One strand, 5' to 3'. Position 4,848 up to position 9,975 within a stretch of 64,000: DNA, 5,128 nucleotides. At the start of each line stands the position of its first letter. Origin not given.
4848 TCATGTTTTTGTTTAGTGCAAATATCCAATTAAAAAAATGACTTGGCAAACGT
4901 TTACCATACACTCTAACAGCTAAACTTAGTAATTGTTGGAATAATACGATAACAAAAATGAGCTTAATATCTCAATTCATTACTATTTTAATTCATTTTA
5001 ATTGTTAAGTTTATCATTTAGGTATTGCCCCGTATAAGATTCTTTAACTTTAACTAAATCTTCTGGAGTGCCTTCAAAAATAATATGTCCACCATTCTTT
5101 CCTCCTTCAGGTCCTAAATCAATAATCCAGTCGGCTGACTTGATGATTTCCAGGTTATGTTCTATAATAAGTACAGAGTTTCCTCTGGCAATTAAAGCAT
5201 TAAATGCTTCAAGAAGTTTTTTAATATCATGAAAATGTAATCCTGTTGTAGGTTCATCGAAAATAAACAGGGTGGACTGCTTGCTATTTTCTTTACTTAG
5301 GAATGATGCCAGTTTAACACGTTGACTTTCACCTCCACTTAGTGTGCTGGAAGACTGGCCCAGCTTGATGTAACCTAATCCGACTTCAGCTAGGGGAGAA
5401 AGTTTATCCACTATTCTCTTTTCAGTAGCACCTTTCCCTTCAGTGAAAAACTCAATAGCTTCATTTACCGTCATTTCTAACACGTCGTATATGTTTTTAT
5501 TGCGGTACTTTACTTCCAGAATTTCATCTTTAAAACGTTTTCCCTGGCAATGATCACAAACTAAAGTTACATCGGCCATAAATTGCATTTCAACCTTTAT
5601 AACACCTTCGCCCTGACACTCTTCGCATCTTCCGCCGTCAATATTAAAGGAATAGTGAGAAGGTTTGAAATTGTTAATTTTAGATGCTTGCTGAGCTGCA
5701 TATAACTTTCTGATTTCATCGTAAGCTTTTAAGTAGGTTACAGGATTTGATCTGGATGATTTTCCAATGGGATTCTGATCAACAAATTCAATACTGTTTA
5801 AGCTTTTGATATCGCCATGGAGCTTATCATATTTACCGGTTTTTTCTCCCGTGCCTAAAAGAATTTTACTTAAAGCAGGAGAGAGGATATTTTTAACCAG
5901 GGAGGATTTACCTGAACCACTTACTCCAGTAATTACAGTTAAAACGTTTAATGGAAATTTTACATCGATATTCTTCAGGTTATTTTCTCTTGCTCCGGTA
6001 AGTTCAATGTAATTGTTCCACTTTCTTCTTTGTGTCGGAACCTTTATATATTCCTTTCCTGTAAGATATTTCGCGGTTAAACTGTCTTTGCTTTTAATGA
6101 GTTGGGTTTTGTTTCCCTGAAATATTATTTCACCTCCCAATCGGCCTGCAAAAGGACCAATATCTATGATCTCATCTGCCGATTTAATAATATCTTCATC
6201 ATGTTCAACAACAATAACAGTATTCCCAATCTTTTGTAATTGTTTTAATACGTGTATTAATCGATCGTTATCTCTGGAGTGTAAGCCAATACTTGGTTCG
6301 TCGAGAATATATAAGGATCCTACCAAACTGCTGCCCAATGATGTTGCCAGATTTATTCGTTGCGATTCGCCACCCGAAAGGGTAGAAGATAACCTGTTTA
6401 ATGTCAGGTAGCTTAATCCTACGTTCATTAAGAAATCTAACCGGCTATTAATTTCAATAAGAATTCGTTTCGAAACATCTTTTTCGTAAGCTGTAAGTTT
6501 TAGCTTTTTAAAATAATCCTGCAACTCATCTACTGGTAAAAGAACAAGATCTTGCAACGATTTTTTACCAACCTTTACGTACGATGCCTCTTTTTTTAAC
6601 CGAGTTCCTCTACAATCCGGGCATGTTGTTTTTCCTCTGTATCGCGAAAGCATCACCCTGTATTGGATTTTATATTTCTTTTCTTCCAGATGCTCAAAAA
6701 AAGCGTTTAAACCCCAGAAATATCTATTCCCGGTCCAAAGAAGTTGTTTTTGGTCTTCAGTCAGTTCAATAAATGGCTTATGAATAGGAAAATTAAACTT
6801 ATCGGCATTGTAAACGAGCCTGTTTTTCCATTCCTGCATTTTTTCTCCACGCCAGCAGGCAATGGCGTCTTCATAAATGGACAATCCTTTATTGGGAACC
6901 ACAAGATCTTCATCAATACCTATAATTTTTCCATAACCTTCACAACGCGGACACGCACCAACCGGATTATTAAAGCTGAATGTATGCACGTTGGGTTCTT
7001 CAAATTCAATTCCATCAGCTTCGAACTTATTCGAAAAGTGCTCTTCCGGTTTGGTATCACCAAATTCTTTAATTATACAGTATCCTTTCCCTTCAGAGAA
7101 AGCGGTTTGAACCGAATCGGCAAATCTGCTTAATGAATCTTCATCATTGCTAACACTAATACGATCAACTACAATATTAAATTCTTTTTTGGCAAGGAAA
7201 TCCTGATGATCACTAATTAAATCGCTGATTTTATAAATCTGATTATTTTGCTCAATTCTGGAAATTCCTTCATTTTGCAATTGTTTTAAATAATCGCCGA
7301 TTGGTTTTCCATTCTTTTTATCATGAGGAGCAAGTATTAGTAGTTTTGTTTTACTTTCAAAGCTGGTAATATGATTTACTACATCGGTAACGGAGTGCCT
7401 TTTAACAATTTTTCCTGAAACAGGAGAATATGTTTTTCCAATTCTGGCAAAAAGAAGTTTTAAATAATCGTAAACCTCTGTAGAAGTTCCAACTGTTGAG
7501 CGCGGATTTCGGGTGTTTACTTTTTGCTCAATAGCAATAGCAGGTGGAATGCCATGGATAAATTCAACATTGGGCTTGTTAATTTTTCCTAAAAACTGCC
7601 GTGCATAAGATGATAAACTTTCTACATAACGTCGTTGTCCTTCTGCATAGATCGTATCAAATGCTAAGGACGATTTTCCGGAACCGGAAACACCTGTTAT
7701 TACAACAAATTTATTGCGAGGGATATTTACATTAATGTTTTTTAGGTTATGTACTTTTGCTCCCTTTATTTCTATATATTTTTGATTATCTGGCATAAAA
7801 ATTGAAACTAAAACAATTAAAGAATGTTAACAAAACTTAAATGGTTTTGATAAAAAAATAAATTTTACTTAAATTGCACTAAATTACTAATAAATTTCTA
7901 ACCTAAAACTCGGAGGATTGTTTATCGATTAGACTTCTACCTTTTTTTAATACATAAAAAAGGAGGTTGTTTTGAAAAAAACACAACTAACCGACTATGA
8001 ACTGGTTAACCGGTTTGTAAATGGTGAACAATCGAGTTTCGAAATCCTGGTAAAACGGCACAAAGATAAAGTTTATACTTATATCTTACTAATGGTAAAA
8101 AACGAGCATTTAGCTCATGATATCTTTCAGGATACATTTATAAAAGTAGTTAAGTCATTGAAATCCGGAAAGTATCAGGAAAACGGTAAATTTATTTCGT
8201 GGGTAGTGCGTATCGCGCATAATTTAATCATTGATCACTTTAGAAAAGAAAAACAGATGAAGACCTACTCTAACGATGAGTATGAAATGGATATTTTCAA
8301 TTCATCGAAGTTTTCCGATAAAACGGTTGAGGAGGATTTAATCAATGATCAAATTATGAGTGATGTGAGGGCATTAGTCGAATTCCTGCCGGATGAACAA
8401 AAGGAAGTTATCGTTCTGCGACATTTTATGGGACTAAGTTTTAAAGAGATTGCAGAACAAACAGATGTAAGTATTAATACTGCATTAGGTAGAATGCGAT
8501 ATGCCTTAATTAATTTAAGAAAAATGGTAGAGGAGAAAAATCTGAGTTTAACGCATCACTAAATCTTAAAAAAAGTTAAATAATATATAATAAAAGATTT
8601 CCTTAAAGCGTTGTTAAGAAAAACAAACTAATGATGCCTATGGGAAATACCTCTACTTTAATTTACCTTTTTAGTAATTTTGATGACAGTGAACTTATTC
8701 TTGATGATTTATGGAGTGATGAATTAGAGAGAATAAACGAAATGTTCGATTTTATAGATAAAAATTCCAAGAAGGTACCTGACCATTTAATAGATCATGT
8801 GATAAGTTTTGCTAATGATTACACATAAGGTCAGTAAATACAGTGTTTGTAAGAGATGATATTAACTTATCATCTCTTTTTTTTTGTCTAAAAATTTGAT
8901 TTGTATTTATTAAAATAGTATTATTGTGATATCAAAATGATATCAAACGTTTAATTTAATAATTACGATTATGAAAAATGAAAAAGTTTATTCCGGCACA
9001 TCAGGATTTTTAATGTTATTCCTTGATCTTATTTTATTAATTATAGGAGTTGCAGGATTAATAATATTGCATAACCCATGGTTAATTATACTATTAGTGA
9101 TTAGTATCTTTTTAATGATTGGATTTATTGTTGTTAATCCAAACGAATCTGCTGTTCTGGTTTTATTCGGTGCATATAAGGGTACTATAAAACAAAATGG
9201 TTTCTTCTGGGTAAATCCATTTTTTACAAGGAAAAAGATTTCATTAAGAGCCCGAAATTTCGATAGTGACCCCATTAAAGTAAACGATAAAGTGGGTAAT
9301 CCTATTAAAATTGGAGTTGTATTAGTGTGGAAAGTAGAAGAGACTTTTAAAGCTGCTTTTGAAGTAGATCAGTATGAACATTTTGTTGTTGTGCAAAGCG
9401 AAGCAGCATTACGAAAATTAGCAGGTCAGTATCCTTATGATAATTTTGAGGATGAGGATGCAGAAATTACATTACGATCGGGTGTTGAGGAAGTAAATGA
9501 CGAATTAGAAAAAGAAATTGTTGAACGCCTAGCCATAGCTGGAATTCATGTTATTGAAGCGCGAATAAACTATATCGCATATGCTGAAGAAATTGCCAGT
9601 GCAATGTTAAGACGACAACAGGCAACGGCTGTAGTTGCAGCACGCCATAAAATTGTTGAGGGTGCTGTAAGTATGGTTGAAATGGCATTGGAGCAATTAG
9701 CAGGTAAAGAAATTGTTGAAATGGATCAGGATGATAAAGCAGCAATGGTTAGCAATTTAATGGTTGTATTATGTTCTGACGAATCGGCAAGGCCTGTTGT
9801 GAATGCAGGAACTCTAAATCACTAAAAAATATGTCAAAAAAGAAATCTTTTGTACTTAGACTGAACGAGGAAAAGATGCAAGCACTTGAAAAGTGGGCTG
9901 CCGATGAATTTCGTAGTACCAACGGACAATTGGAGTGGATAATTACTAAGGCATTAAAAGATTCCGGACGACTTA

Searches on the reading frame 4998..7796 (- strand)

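Call 60: search_protein_families(library=pfam, proteins=[window:4998-7796:-], max_evalue=0.00001)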
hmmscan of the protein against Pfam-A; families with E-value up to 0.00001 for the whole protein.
window:4998-7796:- (932 aa): 10 families
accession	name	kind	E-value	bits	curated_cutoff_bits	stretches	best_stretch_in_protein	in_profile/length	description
PF00005.33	ABC_tran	-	7.1e-22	78.9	25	0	774-851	73-137/137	ABC transporter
PF17760.6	UvrA_inter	-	2.3e-19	69.7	23.3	1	135-243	2-106/109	UvrA interaction domain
PF02463.25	SMC_N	-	3.9e-16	59.6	40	0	190-546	135-211/220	RecF/RecN/SMC N terminal domain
PF17755.6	UvrA_DNA-bind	-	1.7e-12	48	23.2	1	295-357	1-63/110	UvrA DNA-binding domain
PF13304.12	AAA_21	-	2.5e-08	34.8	27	0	839-884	259-302/304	AAA domain, putative AbiEii toxin, Type IV TA system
PF20703.3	nSTAND1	-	3.7e-08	33.9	27.1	0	616-643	32-59/379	Novel STAND NTPase 1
PF13555.12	AAA_29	-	2e-07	31.1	27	0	612-638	17-46/61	P-loop containing region of AAA domain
PF13191.12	AAA_16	-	2.4e-07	31.8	32.6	0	23-68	19-63/167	AAA ATPase domain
PF00684.25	DnaJ_CXXCXGXG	-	8e-07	29.7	32.7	0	723-753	17-50/65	DnaJ central domain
PF03193.22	RsgA_GTPase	-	4.3e-06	27.1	30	0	585-640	74-129/174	RsgA GTPase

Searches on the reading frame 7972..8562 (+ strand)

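Call 60: search_protein_families(library=pfam, proteins=[window:7972-8562:+], max_evalue=0.00001)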
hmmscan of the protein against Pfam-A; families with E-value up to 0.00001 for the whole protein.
window:7972-8562:+ (196 aa): 4 families
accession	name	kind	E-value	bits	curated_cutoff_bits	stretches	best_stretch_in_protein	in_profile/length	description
PF04542.20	Sigma70_r2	-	8.5e-16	57.9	24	1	26-94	1-69/71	Sigma-70 region 2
PF08281.18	Sigma70_r4_2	-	1.2e-09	38.1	25.7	1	132-170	4-42/54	Sigma-70, region 4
PF04545.22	Sigma70_r4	-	8e-09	35.3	24.1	1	139-184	5-50/50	Sigma-70, region 4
PF07638.17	Sigma70_ECF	-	5e-08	33.5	21.1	1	53-178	54-175/185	ECF sigma factor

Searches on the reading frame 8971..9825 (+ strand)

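Call 60: search_protein_families(library=pfam, proteins=[window:8971-9825:+], max_evalue=0.00001)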
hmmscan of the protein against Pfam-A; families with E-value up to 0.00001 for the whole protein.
window:8971-9825:+ (284 aa): 1 family
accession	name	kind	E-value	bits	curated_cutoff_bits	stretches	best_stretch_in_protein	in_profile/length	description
PF01145.31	Band_7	-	1.4e-23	84.3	23.6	1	54-226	2-169/176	SPFH domain / Band 7 family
